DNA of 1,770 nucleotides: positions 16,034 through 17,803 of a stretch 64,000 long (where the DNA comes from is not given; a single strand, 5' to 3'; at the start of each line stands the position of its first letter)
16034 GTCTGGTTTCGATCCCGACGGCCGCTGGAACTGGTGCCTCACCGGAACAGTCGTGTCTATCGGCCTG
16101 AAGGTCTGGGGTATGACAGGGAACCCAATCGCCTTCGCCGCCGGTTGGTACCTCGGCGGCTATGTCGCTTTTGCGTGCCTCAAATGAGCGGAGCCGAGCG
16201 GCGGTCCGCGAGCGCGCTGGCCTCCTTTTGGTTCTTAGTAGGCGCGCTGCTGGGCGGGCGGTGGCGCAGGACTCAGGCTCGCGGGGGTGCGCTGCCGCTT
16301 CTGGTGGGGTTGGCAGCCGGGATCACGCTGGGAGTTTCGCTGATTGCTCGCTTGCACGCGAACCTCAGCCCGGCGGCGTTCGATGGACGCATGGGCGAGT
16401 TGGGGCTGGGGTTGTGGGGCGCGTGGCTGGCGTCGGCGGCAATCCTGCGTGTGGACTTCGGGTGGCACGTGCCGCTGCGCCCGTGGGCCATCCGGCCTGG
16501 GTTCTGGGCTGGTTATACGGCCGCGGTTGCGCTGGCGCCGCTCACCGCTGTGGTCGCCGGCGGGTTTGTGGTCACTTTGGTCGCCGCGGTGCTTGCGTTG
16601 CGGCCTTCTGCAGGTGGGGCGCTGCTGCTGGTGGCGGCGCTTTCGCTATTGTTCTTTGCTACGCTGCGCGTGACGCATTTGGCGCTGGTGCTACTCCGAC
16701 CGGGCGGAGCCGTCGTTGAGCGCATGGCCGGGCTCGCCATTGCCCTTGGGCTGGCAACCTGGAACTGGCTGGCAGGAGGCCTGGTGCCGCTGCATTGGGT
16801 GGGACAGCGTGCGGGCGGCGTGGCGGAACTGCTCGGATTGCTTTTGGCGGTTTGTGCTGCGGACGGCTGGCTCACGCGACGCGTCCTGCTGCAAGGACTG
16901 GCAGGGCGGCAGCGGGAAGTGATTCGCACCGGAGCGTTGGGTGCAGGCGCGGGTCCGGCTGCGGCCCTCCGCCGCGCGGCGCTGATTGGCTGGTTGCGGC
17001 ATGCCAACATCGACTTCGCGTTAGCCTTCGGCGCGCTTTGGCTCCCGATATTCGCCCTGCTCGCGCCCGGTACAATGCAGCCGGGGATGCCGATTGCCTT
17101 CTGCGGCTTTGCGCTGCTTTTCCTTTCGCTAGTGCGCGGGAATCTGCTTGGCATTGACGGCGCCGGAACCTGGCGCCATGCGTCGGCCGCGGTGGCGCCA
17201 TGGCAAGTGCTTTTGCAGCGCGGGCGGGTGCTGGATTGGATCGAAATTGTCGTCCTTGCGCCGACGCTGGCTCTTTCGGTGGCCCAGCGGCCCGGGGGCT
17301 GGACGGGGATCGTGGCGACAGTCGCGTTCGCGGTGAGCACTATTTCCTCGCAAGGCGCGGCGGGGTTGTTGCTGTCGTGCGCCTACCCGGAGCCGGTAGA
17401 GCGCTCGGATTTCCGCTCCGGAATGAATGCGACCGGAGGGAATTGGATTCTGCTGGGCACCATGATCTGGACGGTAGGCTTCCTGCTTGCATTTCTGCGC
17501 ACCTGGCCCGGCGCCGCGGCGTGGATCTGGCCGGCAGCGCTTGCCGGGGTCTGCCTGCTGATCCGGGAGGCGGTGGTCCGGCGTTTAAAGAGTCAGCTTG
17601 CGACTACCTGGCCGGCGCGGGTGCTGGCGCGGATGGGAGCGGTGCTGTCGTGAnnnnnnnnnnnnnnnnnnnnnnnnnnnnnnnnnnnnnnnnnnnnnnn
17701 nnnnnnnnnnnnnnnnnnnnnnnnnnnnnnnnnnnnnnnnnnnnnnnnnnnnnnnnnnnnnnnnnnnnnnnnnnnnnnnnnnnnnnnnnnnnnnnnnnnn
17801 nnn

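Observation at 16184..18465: Orphan RHS tip is translationally coupled to a ~490-aa polytopic membrane protein and an ABC ATPase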

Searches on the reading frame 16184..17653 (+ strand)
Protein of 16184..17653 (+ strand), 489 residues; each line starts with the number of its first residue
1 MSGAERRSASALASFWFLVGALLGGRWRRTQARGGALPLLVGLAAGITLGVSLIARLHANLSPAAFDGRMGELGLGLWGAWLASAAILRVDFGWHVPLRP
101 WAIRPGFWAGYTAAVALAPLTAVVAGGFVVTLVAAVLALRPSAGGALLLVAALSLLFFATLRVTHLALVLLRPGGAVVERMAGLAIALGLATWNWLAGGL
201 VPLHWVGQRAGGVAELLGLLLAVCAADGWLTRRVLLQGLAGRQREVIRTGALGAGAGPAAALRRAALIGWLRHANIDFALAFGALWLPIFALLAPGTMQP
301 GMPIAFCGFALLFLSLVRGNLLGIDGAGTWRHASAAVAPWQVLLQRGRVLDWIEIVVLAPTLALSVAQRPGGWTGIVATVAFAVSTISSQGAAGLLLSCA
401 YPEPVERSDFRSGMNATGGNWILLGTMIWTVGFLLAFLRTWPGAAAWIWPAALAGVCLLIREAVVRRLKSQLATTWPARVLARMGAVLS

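Call 3: search_protein_families(library=pfam, proteins=[window:16184-17653:+], max_evalue=0.01)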
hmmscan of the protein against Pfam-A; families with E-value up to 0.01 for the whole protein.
window:16184-17653:+ (489 aa): 0 families

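Call 4: search_protein_families(library=ncbifam, proteins=[window:16184-17653:+], max_evalue=0.01)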
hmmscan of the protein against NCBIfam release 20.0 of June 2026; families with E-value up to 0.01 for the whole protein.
window:16184-17653:+ (489 aa): 0 families

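Call 5: find_homologous_proteins(query=window:16184-17653:+, max_evalue=0.001)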
Query window:16184-17653:+ (489 aa): 1 proteins with E <= 0.001 among 8000 candidates.
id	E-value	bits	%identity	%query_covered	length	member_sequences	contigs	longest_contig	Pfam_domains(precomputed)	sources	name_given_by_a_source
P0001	0.0e+0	1018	100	100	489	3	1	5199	-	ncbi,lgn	-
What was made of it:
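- Tried and rejected: It found only itself (call 5).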

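Call 7: find_encoding_contigs(protein=P0001, flank=10000, max_places=10)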
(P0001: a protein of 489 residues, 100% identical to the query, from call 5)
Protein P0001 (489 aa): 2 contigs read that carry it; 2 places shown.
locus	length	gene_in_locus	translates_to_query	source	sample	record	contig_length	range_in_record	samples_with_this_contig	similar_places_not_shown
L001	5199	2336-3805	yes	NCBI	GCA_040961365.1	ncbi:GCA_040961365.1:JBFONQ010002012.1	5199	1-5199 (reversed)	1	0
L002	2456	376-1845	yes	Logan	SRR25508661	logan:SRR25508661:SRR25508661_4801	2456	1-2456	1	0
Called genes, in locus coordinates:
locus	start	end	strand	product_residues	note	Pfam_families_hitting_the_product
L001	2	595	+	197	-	?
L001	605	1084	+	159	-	-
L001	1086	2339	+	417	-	PF05593:RHS_repeat (faint), PF25023:TEN_YD-shell (weak), PF03527:RHS (weak)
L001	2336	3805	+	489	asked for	-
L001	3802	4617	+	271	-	PF00005:ABC_tran, PF13304:AAA_21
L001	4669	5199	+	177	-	?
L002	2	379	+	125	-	?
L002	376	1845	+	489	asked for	-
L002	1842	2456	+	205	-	?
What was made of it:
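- Checked: Independent gene calls on a 99%-identical public contig give the same 489-aa and 271-aa products (call 7).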

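Call 18: search_protein_representatives(protein=window:16184-17653:+)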
Query: 489 residues. Proteins with E-value up to 0.001 (for the whole library): 23; up to 1e-10: 9; up to 1e-30: 6. The best 23 are listed.
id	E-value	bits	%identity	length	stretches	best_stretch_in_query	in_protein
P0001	0.0e+00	1018.4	100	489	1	1-489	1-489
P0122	1.9e-90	320.7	41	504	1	7-486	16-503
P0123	6.6e-82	292.5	46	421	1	75-486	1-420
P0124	1.3e-80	288.3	46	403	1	98-487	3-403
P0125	4.5e-59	217.2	39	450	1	69-486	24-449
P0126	6.8e-59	216.6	40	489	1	9-436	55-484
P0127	6.8e-29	117.6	31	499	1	25-483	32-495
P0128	2.9e-19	85.9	46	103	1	389-486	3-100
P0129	3.9e-11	59.0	31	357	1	215-465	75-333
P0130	3.2e-10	56.0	26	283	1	219-474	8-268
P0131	3.7e-10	55.8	25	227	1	267-483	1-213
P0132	6.1e-10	55.1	29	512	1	21-467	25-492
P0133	2.5e-08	49.8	27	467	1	22-447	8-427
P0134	2.1e-07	46.8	47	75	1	324-382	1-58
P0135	4.2e-07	45.7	29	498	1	20-486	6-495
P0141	1.1e-04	37.8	30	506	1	32-434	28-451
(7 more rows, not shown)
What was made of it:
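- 16184..17653 (+): MP: 489-aa polytopic membrane protein of a new family; presumed transmembrane subunit of the ABC transporter. 23 homologues among 1.84 billion representatives (call 18).
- MP has 23 homologues among 1.84 billion representatives (call 18).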

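Call 23: find_encoding_contigs(protein=P0122, flank=10000, max_places=4)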
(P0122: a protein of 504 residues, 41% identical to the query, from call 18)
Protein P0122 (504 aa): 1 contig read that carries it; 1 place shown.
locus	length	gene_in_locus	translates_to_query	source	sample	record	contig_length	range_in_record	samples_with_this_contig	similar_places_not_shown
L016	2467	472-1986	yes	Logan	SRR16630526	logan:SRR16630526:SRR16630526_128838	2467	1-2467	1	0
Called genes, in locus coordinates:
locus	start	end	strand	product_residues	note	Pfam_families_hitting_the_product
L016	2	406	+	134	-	?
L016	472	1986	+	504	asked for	-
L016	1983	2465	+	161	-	?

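Call 24: find_encoding_contigs(protein=P0132, flank=10000, max_places=4)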
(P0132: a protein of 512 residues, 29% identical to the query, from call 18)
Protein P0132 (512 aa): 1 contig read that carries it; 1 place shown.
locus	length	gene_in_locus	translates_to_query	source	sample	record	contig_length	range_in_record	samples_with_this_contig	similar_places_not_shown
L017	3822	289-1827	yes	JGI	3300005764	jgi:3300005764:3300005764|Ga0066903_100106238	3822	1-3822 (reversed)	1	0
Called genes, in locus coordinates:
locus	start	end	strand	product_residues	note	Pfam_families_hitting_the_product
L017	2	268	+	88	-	?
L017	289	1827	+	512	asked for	-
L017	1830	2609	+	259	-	PF00005:ABC_tran, PF13304:AAA_21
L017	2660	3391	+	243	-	PF04893:Yip1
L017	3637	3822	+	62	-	?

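Call 38: predict_structure(alignment_id=A1)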
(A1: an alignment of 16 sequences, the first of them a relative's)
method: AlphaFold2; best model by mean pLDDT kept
length: 489 residues; sequences in the alignment: 16
mean_pLDDT: 81.6   pTM: 0.75
mean pLDDT of the five models: 81.6, 77.6, 76.9, 75.8, 74.0
residues with pLDDT >= 90: 115; 70-90: 307; 50-70: 50; < 50: 17
segments of 3 or more residues with pLDDT < 50: 201-208, 242-249
pLDDT, mean of each block of 10 residues (from residue 1): 79 87 86 77 82 85 82 77 74 82 85 90 87 86 87 89 88 78 79 67 47 80 91 82 49 63 74 71 64 66 88 87 78 85 90 89 88 93 97 94 72 76 92 94 89 97 94 83 75
secondary structure, 60 per line:
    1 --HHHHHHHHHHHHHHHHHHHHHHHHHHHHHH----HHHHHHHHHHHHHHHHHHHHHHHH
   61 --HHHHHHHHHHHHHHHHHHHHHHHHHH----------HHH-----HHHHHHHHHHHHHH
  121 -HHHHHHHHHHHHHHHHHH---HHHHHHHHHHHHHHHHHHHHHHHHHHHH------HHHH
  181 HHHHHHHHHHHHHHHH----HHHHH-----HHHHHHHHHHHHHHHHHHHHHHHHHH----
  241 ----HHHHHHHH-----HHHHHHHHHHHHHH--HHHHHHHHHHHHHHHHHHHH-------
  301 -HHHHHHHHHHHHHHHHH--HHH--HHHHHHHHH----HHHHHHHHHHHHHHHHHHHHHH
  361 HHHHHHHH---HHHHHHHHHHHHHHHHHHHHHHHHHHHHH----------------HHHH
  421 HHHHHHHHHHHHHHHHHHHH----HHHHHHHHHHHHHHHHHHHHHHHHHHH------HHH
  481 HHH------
elements in order: H3-32 H37-60 H63-88 H107-120 H122-139 H143-170 H177-196 H201-205 H211-236 H245-252 H258-271 H274-293 H302-318 H326-334 H339-368 H372-400 H417-440 H445-471 H478-483
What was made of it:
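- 16184..17653 (+): AF2 pLDDT 81.6, all-helical (call 38).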

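Call 42: fold_search(model_id=the predicted structure, library=pdb)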
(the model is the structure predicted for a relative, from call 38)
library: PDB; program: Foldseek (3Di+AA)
matches with E <= 10: 217; with E <= 0.001: 0
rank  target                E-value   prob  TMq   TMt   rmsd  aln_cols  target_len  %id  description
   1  9r10_A                5.1e-02  0.80  0.26  0.26  18.1       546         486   15  Cryo-EM structure of human MATE1 in complex with cimetidine (released 2025-11-05)
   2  9o97_A                9.7e-02  0.13  0.11  0.12  23.0       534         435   13  Cryo-EM structure of CLC-ec1 at pH 3.0 (released 2026-01-07)
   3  7dqk_A                1.1e-01  0.75  0.28  0.28  18.9       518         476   14  A nicotine MATE transporter, Nicotiana tabacum MATE2 (NtMATE2) (released 2021-06-09)
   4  9r1g_A                1.5e-01  0.47  0.24  0.24  16.4       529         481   14  Cryo-EM structure of human MATE1 (released 2025-11-05)
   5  6z70_A                3.0e-01  0.33  0.21  0.23  22.3       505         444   11  Structure of the MATE family multidrug resistance transporter Aq_128 from Aquifex aeolicus in the outward-facing state (released 2021-12-01)
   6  9h76_A                3.2e-01  0.10  0.11  0.12  24.5       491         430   13  Bacterial LAT transporter BASC in complex with L-Ala and NB53 (released 2025-01-01)
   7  4lep_A                3.4e-01  0.13  0.14  0.15  20.9       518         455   13  Structural insights into substrate recognition in proton dependent oligopeptide transporters (released 2013-07-10)
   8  8dl6_A                4.2e-01  0.13  0.15  0.15  23.5       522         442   12  Cryo-EM structure of human ferroportin/slc40 bound to Ca2+ in nanodisc (released 2023-01-25)
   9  6s3k_A                4.2e-01  0.08  0.12  0.10  25.6       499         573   14  KimA from Bacillus subtilis in inward-facing, occluded state (released 2020-02-12)
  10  8dl8_A                4.4e-01  0.14  0.16  0.17  25.4       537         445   12  Cryo-EM structure of human ferroportin/slc40 bound to Co2+ in nanodisc (released 2022-12-07)
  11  9nu5_A                4.6e-01  0.15  0.15  0.15  25.2       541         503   13  Structure of MurJ in complex with single gene lysis protein from phage PP7 (released 2026-02-11)
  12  7ac6_A                4.8e-01  0.11  0.15  0.15  21.5       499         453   12  Structure of sponge-phase grown PepTst2 collected by rotation serial crystallography on a COC membrane at a synchrotro (released 2021-09-01)
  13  3vvs_A                5.0e-01  0.44  0.27  0.28  14.2       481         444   14  Crystal structure of MATE in complex with MaD3S (released 2013-04-03)
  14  6m20_A                5.0e-01  0.13  0.15  0.16  23.5       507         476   11  Crystal structure of Plasmodium falciparum hexose transporter PfHT1 bound with glucose (released 2020-09-09)
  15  6w4s_F                5.4e-01  0.14  0.15  0.17  24.3       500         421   11  Structure of apo human ferroportin in lipid nanodisc (released 2020-09-09)
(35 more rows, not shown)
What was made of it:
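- On ABC-2 (type V) permease: ABCG25 ranked 43rd with TM 0.23 (call 42).
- Foldseek against PDB gave a best E of 0.05 and TM<=0.29 (call 42).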

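Call 48: search_solved_structures(query=A1, max_evalue=10)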
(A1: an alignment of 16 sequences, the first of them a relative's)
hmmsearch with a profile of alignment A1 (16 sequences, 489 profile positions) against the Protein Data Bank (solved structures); distinct sequences matched with E-value up to 10: 0.
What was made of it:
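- Tried and rejected: A profile search of PDB sequences gave 0 hits (call 48).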

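Call 50: search_protein_families(library=pfam, alignment_id=A1, max_evalue=10)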
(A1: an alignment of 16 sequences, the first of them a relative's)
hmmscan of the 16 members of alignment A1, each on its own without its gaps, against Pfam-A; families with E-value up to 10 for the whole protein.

A. member 1, P0001 (489 aa): 0 families

B. families by the number of members that match (of 16 scanned): 3 families
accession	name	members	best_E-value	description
PF15180.11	NPBW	1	0.57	Neuropeptides B and W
PF09813.14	Coa3_cc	1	1.5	Cytochrome c oxidase assembly factor 3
PF05279.16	Asp-B-Hydro_N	1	1.7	Aspartyl beta-hydroxylase N-terminal region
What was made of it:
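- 16184..17653 (+): No family hit (calls 3, 4, 50).
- No Pfam hit appeared at E<=10 in 16 members (call 50).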

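Call 55: find_encoding_contigs(protein=P0127, flank=8000, max_places=3)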
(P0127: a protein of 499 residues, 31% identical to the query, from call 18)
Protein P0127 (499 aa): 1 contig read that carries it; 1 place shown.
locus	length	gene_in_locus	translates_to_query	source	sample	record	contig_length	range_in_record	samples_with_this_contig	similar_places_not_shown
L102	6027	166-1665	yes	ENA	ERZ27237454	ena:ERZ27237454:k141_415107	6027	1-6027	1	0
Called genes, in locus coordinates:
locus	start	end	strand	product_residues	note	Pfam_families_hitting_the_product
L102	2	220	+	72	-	?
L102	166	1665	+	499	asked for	-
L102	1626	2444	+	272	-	PF00005:ABC_tran, PF13304:AAA_21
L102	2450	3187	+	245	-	-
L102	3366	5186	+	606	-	-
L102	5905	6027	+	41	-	?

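Call 56: find_encoding_contigs(protein=P0124, flank=8000, max_places=3)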
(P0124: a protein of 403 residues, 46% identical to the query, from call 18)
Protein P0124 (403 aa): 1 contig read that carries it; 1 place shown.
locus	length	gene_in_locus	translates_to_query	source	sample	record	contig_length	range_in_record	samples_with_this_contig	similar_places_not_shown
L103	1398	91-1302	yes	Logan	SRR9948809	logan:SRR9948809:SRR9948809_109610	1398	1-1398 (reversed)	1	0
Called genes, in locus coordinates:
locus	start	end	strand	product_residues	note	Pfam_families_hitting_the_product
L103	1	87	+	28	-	?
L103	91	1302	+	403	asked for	-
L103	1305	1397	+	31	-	?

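Call 57: find_encoding_contigs(protein=P0141, flank=8000, max_places=2)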
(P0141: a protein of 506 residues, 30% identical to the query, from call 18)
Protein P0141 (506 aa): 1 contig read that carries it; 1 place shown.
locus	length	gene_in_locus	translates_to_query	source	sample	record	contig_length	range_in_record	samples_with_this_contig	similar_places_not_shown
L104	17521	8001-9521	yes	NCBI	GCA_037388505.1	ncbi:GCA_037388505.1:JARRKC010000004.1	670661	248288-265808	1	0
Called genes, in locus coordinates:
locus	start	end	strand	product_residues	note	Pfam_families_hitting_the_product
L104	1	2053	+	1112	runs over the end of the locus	PF26549:Tricorn_N, PF07676:PD40 (weak), PF26550:Tricorn_2nd, PF26549:Tricorn_N, PF07676:PD40, PF14684:Tricorn_C1, PF14685:PDZ_Tricorn, PF03572:Peptidase_S41, +6 more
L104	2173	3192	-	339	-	PF08100:Dimerisation, PF13489:Methyltransf_23 (weak), PF05175:MTS (weak), PF00891:Methyltransf_2, PF13847:Methyltransf_31, PF08242:Methyltransf_12, PF13649:Methyltransf_25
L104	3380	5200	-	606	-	PF19291:TREH_N, PF00723:Glyco_hydro_15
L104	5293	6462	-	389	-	PF02746:MR_MLE_N, PF13378:MR_MLE_C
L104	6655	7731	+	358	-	PF07853:DUF1648, PF19124:DUF5808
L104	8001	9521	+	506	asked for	-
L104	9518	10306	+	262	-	PF00005:ABC_tran, PF13304:AAA_21 (weak)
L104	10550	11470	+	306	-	PF01149:Fapy_DNA_glyco, PF05833:NFACT_N (weak), PF06831:H2TH, PF06827:zf-FPG_IleRS (weak)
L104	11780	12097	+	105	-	PF03779:SPW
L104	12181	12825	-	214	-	PF03483:B3_4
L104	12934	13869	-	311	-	-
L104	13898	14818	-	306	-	-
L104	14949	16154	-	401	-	PF07244:POTRA, PF01103:Omp85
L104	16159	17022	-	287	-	-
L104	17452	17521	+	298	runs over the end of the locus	PF27840:ScmC (weak)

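Call 75: search_protein_families(library=padloc, proteins=[window:16184-17653:+], max_evalue=0.001)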
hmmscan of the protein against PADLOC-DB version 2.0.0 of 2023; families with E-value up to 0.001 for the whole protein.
window:16184-17653:+ (489 aa): 0 families
